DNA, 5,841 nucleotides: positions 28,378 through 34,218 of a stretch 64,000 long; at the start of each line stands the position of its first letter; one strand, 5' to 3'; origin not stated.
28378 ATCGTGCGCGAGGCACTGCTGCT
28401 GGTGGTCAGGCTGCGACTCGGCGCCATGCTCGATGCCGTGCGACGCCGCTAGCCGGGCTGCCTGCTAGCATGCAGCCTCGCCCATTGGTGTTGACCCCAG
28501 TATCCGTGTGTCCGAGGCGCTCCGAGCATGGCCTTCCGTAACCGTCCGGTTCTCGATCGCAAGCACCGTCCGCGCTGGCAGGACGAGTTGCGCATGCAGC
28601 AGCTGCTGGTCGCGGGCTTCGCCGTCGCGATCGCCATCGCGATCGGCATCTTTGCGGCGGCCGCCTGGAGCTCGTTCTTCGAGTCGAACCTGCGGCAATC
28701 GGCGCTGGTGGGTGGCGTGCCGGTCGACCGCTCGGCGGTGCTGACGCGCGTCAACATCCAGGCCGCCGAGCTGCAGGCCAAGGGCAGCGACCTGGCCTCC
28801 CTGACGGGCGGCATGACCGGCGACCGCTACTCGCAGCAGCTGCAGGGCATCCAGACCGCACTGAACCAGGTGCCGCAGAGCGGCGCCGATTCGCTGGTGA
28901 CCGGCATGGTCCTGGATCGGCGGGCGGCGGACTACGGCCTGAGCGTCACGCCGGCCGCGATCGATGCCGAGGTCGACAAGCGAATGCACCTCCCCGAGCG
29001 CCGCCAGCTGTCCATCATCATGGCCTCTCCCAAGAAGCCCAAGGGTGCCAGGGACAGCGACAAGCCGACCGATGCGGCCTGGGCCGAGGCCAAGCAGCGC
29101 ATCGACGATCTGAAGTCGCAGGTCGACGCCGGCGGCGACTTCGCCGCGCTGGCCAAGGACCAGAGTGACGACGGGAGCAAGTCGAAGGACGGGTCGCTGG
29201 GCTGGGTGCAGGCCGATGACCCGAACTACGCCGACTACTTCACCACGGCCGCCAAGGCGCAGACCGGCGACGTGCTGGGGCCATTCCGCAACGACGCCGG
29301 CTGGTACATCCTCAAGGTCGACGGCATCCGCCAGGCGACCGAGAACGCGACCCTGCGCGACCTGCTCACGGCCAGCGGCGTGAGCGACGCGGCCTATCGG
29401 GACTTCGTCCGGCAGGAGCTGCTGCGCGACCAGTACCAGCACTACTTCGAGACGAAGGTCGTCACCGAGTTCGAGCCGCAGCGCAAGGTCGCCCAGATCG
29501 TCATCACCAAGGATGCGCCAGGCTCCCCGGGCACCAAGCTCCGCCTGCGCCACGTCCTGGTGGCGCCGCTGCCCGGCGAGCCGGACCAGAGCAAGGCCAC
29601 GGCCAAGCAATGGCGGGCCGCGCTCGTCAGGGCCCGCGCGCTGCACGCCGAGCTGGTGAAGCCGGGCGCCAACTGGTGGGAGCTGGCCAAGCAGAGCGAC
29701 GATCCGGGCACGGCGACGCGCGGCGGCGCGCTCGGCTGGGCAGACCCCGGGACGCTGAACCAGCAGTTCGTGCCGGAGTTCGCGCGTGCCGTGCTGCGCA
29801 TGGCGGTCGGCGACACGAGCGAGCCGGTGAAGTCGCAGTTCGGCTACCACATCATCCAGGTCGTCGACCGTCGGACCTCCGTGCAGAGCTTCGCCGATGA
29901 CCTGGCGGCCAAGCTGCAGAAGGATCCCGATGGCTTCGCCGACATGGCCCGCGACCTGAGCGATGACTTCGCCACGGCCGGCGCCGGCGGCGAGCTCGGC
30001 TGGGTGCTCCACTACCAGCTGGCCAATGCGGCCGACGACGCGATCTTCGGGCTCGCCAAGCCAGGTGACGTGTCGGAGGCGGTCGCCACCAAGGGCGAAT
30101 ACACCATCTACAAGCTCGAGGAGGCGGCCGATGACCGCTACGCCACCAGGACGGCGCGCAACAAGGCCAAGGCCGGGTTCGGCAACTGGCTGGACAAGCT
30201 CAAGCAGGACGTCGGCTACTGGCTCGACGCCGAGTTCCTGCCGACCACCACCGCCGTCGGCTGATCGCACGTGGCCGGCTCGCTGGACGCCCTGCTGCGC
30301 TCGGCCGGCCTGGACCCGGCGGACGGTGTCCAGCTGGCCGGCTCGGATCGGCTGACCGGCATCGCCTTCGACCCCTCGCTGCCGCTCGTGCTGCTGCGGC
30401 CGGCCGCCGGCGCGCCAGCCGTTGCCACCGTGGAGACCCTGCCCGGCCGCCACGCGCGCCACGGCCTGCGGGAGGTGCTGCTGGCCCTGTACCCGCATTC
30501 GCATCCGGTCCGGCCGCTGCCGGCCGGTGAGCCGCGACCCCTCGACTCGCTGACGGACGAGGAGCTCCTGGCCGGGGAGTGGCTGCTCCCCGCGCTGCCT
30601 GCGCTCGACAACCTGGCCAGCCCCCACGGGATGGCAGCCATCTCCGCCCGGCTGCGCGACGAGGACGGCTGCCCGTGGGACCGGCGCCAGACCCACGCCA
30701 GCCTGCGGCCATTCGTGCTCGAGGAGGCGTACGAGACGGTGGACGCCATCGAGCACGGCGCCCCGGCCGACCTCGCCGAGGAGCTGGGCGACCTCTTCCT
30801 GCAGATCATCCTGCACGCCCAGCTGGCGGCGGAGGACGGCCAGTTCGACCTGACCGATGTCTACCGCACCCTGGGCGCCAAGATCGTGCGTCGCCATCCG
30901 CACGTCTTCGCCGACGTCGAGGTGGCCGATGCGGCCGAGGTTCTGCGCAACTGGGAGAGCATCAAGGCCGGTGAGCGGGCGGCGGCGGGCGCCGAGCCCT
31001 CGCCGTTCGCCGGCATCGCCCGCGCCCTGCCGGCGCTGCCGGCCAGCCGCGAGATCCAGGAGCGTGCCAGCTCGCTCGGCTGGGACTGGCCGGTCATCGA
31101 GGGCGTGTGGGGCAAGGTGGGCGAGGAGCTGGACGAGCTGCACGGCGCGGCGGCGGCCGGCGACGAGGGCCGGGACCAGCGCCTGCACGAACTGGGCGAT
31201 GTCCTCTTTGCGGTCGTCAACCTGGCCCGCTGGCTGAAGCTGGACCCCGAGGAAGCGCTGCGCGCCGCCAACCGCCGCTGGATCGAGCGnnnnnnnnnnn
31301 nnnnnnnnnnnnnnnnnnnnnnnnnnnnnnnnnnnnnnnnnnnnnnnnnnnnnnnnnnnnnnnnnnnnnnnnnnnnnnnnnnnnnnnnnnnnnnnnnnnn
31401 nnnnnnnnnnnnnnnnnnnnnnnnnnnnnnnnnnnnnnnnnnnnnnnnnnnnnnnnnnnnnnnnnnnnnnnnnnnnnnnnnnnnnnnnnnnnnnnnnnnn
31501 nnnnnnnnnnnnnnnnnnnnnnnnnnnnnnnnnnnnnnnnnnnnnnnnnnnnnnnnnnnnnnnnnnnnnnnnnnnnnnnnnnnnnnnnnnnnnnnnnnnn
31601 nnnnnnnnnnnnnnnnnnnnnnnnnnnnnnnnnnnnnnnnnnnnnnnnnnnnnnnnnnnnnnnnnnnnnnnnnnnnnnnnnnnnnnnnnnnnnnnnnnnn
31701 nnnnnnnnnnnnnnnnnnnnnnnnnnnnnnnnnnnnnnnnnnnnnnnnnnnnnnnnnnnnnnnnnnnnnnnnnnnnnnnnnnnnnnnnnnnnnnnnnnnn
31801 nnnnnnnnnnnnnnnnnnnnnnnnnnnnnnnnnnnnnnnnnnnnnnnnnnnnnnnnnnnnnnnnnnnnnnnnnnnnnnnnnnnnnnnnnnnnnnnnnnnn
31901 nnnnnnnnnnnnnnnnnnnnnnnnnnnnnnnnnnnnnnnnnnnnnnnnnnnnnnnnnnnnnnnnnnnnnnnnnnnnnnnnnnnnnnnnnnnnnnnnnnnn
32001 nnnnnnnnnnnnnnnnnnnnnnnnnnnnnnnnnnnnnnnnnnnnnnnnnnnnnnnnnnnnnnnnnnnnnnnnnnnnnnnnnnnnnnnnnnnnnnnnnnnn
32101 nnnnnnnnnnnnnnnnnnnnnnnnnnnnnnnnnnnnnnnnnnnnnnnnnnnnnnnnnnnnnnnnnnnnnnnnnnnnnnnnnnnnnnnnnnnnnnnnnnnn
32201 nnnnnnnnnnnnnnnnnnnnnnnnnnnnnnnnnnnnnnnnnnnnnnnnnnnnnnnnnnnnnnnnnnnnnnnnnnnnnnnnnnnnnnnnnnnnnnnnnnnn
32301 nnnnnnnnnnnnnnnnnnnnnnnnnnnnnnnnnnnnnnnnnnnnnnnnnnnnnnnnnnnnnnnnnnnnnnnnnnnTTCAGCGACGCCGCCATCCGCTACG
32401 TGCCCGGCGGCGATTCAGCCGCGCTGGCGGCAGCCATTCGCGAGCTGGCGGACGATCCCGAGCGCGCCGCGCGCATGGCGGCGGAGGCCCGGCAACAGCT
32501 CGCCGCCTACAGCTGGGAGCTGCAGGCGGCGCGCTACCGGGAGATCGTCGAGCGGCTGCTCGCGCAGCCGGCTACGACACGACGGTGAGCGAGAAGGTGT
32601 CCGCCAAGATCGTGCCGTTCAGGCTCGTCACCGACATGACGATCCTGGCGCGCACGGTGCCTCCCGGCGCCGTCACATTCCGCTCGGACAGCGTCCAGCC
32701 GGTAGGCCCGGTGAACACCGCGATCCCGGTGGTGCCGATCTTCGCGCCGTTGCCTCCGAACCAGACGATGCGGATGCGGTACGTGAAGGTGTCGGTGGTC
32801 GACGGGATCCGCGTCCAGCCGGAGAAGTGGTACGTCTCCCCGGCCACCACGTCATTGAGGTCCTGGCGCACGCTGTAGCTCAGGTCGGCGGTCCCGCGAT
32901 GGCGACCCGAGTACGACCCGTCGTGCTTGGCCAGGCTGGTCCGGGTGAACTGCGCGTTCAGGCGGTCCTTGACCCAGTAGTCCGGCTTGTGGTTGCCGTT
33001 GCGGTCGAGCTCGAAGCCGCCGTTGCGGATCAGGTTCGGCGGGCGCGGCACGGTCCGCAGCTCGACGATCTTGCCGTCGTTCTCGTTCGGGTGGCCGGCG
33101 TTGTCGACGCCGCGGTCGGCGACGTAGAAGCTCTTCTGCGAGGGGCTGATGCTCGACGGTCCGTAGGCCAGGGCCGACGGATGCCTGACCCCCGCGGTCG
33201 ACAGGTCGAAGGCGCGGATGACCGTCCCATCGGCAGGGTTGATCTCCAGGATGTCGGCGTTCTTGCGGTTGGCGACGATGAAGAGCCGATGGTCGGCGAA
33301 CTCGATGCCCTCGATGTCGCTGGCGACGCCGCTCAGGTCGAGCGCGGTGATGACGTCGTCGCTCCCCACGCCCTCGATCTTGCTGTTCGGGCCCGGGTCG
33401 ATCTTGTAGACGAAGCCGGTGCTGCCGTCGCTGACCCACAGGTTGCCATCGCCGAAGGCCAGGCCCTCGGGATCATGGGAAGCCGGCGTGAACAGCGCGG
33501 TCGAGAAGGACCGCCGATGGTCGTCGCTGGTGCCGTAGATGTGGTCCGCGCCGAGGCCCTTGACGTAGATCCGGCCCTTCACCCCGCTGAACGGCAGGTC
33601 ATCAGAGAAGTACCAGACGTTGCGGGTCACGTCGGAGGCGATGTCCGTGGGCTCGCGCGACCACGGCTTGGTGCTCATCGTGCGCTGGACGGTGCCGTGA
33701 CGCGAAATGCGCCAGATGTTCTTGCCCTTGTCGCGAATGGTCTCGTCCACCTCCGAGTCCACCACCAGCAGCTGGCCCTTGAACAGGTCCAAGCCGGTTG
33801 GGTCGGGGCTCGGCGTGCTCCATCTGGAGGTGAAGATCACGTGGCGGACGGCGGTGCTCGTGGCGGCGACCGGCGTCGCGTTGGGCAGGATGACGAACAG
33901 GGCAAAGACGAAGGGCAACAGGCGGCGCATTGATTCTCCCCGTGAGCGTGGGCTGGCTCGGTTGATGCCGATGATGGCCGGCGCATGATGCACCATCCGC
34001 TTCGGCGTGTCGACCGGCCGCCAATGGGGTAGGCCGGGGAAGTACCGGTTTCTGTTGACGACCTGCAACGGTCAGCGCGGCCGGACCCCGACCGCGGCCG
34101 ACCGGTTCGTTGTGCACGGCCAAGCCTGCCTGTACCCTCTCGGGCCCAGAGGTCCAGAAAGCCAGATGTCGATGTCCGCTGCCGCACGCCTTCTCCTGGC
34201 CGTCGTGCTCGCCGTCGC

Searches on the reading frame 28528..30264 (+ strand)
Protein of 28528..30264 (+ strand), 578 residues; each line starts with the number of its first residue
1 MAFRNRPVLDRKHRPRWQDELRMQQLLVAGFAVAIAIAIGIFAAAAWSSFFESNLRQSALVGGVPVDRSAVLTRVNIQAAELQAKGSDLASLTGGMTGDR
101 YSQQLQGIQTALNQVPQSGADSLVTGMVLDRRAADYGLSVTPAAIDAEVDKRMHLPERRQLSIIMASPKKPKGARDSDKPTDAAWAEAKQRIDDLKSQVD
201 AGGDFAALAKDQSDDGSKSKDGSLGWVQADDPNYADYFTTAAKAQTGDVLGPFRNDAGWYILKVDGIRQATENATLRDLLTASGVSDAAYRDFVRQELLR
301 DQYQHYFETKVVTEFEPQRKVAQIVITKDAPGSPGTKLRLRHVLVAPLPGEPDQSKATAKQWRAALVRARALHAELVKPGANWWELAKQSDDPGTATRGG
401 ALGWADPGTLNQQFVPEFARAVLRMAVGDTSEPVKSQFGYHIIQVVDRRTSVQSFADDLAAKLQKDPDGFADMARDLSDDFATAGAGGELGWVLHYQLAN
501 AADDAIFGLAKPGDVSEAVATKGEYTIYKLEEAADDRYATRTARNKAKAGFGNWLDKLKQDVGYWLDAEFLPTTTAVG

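Call 15: search_protein_families(library=pfam, proteins=[window:28528-30264:+], max_evalue=0.0001)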
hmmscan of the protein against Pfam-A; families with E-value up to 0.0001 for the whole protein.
window:28528-30264:+ (578 aa): 5 families
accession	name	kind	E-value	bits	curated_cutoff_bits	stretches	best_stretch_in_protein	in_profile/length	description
PF00639.27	Rotamase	-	2.3e-48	163.6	21.7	3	342-446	1-96/97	PPIC-type PPIASE domain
PF13616.12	Rotamase_3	-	3.5e-45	153.7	22.5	3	337-448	15-115/116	PPIC-type PPIASE domain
PF13145.12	Rotamase_2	-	3.1e-22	80.1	27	2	190-271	33-112/121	PPIC-type PPIASE domain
PF13624.11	SurA_N_3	-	1.2e-05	25.7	27.2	0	33-151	17-119/162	SurA-like N-terminal domain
PF13623.11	SurA_N_2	-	2.5e-05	24.6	28.5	0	32-151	13-121/145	SurA-like N-terminal domain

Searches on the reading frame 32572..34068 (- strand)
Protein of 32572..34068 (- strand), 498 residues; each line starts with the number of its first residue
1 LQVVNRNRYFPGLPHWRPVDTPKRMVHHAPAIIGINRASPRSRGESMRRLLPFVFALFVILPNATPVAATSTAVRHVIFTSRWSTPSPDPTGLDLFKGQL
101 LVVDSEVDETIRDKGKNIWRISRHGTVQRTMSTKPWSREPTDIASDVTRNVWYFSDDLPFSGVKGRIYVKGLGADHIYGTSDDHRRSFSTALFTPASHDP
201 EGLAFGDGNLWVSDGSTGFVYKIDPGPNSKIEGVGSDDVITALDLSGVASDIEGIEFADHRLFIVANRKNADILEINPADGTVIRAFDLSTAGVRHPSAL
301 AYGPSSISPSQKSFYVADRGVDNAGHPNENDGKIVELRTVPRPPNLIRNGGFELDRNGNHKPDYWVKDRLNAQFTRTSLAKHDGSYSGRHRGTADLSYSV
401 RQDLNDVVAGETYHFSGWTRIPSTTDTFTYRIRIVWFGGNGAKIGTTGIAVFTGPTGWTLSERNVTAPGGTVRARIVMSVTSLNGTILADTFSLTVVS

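Call 16: search_protein_families(library=pfam, proteins=[window:32572-34068:-], max_evalue=0.0001)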
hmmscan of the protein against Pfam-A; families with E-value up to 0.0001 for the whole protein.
window:32572-34068:- (498 aa): 1 family
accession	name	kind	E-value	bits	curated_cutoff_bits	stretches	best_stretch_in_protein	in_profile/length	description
PF01436.27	NHL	-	7.5e-05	23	20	0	199-216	3-21/28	NHL repeat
